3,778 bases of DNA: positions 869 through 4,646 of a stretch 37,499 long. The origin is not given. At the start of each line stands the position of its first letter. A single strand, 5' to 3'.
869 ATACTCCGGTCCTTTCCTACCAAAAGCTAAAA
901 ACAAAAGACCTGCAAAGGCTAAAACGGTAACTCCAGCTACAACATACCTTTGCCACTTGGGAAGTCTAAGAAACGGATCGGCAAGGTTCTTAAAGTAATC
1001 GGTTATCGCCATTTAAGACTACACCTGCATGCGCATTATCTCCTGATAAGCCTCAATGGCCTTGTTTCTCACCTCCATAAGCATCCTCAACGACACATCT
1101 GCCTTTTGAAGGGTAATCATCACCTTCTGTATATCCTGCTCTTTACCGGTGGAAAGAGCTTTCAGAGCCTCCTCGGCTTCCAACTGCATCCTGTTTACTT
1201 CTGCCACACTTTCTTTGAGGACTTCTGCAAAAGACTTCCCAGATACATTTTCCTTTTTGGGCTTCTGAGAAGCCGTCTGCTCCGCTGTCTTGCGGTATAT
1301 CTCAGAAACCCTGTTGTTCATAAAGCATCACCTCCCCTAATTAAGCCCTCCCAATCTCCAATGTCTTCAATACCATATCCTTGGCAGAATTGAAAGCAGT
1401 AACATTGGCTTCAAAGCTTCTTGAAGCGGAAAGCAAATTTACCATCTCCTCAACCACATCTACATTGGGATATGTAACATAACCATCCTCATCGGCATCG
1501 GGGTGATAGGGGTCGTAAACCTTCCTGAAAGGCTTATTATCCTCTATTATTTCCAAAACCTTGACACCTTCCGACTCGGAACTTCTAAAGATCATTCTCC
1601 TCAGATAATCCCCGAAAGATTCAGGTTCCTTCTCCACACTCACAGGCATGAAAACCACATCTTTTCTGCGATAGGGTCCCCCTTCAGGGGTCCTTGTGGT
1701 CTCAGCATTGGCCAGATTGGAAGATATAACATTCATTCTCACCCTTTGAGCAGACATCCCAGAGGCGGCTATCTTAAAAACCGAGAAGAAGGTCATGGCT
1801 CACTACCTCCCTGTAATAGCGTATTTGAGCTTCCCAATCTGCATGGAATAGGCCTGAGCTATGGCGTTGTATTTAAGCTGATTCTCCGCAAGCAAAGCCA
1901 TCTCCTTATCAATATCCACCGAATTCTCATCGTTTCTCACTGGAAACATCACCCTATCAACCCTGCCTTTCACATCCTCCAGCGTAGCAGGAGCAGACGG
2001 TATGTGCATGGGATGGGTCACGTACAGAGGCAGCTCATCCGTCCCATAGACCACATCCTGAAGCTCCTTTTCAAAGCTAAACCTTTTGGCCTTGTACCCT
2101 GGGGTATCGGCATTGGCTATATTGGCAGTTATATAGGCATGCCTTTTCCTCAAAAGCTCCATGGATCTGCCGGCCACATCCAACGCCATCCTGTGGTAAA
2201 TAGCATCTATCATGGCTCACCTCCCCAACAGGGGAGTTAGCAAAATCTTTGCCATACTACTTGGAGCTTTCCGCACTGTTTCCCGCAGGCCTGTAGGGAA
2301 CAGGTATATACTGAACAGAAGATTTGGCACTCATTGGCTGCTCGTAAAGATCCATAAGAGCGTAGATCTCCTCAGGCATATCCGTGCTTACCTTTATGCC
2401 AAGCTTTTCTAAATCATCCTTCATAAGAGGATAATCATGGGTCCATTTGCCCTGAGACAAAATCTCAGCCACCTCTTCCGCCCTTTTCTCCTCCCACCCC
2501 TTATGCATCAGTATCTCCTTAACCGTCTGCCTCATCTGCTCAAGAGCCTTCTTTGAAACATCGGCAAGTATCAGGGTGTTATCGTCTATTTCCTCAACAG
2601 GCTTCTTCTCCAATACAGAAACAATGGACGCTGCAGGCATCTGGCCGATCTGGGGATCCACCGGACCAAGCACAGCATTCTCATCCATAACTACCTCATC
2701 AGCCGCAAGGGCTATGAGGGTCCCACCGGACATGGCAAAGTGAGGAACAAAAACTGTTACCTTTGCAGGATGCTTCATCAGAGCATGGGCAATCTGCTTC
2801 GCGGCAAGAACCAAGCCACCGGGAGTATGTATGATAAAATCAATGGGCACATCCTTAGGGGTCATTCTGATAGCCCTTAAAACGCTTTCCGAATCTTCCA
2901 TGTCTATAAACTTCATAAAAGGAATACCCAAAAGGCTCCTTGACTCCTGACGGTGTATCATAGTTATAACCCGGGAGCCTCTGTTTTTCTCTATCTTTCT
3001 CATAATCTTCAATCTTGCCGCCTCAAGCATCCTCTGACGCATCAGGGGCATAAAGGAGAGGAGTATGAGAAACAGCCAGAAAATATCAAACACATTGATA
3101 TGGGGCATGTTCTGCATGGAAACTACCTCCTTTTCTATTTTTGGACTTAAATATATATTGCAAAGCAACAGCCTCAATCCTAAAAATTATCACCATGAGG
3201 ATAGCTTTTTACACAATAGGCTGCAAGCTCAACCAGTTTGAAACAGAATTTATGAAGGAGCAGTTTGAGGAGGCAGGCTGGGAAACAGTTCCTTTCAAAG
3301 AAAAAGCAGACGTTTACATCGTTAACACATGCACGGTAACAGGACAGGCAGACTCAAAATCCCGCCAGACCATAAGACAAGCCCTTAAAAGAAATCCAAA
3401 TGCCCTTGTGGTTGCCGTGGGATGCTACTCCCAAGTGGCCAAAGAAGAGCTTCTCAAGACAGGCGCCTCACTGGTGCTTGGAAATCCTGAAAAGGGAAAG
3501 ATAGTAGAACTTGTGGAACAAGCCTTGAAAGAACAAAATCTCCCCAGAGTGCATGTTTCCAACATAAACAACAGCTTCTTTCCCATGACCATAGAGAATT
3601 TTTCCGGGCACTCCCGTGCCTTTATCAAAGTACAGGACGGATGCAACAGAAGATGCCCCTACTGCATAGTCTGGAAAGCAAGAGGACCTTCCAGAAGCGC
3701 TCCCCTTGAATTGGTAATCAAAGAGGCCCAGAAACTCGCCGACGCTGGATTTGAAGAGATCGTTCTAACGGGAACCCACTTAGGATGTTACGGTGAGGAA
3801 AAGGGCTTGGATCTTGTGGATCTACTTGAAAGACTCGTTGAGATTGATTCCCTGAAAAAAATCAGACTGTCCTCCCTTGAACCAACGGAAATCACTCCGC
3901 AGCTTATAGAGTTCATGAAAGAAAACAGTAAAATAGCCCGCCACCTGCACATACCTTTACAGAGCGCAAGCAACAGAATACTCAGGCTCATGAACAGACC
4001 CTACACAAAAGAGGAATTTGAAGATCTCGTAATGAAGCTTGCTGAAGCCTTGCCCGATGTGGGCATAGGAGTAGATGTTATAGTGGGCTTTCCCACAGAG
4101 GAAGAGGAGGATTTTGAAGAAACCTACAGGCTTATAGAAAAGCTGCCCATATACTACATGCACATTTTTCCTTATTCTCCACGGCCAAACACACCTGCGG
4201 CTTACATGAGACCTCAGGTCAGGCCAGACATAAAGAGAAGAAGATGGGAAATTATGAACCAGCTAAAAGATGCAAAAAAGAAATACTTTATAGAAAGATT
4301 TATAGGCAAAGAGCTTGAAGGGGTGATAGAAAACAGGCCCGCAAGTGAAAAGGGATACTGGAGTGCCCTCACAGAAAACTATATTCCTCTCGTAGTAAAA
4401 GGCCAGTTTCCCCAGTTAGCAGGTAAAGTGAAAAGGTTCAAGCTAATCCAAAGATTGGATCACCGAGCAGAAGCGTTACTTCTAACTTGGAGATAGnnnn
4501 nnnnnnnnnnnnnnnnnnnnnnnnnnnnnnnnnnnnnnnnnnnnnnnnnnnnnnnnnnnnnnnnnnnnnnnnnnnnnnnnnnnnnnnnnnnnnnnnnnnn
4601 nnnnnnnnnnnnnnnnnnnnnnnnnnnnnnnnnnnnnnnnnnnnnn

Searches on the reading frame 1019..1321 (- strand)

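Call 40: search_protein_families(library=pfam, proteins=[window:1019-1321:-], max_evalue=0.0001)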
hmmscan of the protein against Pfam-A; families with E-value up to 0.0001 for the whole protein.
window:1019-1321:- (100 aa): 1 family
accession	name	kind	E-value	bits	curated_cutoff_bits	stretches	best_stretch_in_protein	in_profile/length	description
PF02049.23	FliE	-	8.6e-30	103.2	22.4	1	14-100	3-89/89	Flagellar hook-basal body complex protein FliE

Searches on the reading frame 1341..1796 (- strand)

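Call 40: search_protein_families(library=pfam, proteins=[window:1341-1796:-], max_evalue=0.0001)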
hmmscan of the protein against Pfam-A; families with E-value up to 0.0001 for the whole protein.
window:1341-1796:- (151 aa): 2 families
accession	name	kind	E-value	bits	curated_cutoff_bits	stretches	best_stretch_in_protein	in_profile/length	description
PF06429.18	Flg_bbr_C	-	1.8e-13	50.2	23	1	104-146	2-44/46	Flagellar basal body rod FlgEFG protein C-terminal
PF00460.25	Flg_bb_rod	-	6.5e-10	39.2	20.7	1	9-34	3-28/31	Flagella basal body rod protein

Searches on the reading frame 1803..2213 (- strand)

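Call 40: search_protein_families(library=pfam, proteins=[window:1803-2213:-], max_evalue=0.0001)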
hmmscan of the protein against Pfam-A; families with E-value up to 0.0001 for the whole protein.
window:1803-2213:- (136 aa): 1 family
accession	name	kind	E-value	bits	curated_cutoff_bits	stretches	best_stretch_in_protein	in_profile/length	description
PF00460.25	Flg_bb_rod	-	8.9e-07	29.2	20.7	1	11-41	1-31/31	Flagella basal body rod protein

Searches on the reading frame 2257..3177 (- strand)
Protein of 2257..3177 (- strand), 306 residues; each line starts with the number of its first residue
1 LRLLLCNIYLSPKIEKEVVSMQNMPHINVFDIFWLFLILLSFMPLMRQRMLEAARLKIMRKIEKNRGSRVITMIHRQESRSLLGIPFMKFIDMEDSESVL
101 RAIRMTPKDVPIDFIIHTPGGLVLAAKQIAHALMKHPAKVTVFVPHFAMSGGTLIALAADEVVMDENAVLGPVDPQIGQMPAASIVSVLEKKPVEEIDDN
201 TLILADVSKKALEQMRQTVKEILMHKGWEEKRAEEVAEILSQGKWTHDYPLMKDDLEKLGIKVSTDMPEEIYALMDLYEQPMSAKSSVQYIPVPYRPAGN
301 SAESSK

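Call 16: search_protein_families(library=pfam, proteins=[window:2257-3177:-], max_evalue=0.00001)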
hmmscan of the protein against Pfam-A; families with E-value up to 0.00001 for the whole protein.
window:2257-3177:- (306 aa): 2 families
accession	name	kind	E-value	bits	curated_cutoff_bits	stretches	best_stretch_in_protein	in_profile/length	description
PF01972.22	SDH_protease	-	1.3e-128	428.4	31.3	1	29-297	10-278/286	ClpP-like SDH-type serine proteinase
PF25145.1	NfeD1b_N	-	6.5e-13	49.1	40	1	113-173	35-95/189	NfeD1b, N-terminal domain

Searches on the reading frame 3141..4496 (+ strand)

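Call 16: search_protein_families(library=pfam, proteins=[window:3141-4496:+], max_evalue=0.00001)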
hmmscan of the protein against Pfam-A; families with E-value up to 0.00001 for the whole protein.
window:3141-4496:+ (451 aa): 2 families
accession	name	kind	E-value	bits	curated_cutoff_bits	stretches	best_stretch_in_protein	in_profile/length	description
PF04055.27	Radical_SAM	-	9.7e-29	101.1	29.5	1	162-332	1-166/166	Radical SAM superfamily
PF00919.26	UPF0004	-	8.2e-27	93.5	27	1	20-109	1-91/98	Uncharacterized protein family UPF0004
